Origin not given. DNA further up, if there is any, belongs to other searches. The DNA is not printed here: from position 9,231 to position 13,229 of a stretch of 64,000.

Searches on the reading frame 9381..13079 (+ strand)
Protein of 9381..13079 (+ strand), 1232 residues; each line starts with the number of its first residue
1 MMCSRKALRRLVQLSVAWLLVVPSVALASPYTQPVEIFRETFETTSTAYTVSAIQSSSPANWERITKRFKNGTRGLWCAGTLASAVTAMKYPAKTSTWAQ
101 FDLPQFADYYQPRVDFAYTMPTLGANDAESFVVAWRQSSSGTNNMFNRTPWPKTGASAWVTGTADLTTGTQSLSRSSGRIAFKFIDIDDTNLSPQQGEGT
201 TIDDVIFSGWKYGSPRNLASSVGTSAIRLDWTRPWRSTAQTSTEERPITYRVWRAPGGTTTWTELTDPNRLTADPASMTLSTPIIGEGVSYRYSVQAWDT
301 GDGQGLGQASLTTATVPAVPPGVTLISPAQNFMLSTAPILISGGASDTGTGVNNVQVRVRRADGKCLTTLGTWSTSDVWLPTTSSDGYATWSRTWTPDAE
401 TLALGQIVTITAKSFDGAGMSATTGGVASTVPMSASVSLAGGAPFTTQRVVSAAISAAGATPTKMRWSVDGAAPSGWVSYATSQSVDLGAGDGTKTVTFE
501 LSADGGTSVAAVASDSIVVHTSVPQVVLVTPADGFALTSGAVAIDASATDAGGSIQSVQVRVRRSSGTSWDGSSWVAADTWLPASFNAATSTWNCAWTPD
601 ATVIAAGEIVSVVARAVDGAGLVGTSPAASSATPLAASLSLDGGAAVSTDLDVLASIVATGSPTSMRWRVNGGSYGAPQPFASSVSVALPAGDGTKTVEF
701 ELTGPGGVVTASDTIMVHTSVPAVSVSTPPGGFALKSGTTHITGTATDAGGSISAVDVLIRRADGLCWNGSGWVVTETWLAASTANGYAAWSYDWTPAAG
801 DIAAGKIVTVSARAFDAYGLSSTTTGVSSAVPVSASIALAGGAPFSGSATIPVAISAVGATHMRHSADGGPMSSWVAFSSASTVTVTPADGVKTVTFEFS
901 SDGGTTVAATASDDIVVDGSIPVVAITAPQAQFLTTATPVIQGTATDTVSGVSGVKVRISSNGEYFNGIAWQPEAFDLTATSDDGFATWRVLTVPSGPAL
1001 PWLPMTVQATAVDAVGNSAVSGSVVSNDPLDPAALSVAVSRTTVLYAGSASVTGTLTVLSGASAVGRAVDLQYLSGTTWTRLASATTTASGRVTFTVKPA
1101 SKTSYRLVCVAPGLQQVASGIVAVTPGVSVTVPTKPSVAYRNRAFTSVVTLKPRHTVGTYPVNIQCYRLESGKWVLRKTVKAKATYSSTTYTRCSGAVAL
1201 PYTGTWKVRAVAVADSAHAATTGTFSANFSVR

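Call 10: search_protein_families(library=ncbifam, proteins=[window:9381-13079:+], max_evalue=0.01)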
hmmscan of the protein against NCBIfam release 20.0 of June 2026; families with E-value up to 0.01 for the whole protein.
window:9381-13079:+ (1232 aa): 0 families

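Call 35: search_protein_families(library=pfam, proteins=[window:9381-13079:+], max_evalue=0.01)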
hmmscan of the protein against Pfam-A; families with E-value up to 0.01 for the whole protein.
window:9381-13079:+ (1232 aa): 1 family
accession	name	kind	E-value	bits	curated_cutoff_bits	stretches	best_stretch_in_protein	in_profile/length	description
PF20013.4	GAP1-N2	-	0.0078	16.7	24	0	1136-1219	40-122/139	GTPase-associated protein 1, N-terminal domain type 2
